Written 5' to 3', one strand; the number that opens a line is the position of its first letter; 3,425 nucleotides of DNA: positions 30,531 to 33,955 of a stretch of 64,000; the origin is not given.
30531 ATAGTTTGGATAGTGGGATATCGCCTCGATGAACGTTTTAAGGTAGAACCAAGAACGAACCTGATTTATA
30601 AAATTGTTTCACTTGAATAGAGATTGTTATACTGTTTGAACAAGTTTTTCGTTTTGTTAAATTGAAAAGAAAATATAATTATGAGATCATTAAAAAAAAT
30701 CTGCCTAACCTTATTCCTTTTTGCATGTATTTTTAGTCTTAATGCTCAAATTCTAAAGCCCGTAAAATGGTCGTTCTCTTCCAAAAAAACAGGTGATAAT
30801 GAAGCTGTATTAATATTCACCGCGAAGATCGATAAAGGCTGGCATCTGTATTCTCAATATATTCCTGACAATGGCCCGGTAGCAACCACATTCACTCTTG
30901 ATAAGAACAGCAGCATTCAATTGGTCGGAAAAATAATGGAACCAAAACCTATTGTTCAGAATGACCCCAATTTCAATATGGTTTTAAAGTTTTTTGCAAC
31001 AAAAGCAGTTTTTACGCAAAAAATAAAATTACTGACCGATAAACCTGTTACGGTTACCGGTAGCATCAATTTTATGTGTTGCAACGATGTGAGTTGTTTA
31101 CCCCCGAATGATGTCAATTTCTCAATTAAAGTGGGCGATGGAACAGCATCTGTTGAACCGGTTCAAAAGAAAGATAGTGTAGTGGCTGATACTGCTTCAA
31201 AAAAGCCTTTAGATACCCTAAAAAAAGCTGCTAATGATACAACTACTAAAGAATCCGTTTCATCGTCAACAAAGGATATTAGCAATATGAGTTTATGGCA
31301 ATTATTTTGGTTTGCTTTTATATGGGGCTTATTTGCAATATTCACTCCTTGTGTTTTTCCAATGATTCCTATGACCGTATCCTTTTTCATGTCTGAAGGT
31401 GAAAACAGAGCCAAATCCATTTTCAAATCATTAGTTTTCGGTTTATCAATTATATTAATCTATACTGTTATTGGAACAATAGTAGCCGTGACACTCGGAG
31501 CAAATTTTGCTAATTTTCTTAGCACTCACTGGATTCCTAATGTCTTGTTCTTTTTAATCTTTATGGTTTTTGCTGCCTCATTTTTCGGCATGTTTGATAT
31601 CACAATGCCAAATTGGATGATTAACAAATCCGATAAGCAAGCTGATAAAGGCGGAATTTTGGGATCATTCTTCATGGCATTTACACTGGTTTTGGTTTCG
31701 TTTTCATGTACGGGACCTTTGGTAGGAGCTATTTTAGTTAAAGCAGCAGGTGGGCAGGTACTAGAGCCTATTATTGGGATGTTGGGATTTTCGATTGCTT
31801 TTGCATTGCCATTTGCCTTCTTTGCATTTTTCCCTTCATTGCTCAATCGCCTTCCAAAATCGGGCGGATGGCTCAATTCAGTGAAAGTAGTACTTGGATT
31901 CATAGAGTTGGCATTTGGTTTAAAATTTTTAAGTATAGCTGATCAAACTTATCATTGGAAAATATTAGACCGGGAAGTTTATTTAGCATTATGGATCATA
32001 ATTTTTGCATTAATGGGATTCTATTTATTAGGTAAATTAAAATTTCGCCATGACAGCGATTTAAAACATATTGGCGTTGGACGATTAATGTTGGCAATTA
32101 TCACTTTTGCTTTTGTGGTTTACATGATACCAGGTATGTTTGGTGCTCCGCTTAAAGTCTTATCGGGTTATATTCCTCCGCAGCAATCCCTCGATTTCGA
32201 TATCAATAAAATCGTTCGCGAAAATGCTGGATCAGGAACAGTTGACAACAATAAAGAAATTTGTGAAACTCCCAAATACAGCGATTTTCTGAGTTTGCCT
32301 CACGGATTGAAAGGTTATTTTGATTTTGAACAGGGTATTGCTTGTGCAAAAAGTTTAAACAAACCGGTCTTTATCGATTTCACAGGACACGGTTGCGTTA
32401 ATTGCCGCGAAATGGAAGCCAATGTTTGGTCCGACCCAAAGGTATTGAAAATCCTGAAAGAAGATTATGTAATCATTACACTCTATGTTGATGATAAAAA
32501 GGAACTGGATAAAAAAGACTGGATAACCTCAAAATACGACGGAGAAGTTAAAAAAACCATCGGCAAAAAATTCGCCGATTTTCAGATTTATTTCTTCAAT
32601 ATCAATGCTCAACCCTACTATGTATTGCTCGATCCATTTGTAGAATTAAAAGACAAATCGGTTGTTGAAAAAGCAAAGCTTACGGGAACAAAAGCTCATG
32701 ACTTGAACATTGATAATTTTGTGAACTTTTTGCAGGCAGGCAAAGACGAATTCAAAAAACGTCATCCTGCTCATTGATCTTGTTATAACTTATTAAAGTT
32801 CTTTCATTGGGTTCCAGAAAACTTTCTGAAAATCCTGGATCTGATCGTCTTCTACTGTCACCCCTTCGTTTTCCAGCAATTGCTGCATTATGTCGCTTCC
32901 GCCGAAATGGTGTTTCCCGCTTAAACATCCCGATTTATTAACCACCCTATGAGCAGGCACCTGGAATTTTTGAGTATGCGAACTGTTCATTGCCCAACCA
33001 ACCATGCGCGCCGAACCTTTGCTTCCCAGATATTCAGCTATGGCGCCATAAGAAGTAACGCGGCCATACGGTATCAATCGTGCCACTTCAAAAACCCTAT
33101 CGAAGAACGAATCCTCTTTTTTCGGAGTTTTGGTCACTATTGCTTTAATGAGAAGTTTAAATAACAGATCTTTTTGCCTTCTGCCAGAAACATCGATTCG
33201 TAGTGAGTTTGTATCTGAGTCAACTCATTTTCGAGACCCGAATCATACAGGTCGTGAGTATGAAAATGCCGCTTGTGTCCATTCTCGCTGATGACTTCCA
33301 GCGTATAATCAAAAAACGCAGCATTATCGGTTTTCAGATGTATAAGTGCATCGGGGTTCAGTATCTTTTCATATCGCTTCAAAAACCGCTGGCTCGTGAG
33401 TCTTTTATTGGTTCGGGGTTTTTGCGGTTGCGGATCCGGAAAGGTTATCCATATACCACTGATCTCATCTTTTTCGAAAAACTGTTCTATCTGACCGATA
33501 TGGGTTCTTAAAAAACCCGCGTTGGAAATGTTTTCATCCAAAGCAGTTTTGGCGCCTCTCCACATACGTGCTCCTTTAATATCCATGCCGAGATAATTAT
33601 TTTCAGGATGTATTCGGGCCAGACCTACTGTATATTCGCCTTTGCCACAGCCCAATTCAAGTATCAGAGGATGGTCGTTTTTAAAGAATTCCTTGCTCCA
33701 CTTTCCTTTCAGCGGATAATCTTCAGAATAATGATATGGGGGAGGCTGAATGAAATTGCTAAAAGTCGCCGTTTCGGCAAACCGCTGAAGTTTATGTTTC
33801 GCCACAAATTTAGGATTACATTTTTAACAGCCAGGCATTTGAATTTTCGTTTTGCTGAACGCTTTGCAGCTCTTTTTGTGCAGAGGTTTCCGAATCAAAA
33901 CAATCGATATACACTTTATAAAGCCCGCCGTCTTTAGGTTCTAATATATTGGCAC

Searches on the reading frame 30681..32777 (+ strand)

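Call 81: search_protein_families(library=pfam, proteins=[window:30681-32777:+], max_evalue=0.001)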
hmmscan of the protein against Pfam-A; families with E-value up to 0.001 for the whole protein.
window:30681-32777:+ (698 aa): 6 families
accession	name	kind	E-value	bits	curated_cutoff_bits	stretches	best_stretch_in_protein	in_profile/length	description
PF02683.22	DsbD_TM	-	9.9e-28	97.4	27.1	1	206-416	2-214/219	Cytochrome C biogenesis protein transmembrane domain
PF11412.14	DsbD_N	-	2.5e-10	40.8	25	1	24-144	4-112/119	Thiol:disulfide interchange protein DsbD, N-terminal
PF13899.12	Thioredoxin_7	-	4.7e-10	39.9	27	1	548-605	5-62/83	Thioredoxin-like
PF13098.12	Thioredoxin_2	-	2.6e-07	31.4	27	1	557-652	2-84/104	Thioredoxin-like domain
PF03190.21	Thioredox_DsbH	-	3.2e-05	24.4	27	1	551-611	28-88/163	Protein of unknown function, DUF255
PF03739.19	LptF_LptG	-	0.0001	21.9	27.9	1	189-296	231-349/353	Lipopolysaccharide export system permease LptF/LptG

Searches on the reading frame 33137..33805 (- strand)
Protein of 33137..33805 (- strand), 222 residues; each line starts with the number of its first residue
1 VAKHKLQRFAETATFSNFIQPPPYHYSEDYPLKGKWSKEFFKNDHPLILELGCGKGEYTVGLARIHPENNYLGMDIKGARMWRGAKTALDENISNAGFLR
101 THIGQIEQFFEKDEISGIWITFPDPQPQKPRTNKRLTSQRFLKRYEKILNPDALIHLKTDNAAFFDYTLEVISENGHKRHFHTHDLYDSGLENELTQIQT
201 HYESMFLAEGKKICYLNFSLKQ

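Call 81: search_protein_families(library=pfam, proteins=[window:33137-33805:-], max_evalue=0.001)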
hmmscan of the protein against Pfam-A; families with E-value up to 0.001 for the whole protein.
window:33137-33805:- (222 aa): 4 families
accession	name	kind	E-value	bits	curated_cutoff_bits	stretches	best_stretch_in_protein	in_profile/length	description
PF02390.23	Methyltransf_4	-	1.7e-29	102.9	24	1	45-214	2-171/173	Putative methyltransferase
PF13649.12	Methyltransf_25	-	1.8e-05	25.8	27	1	48-120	1-70/97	Methyltransferase domain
PF13847.12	Methyltransf_31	-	2.1e-05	24.7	27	1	48-121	7-80/145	Methyltransferase domain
PF08242.18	Methyltransf_12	-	0.00027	22.1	30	1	49-107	1-59/98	Methyltransferase domain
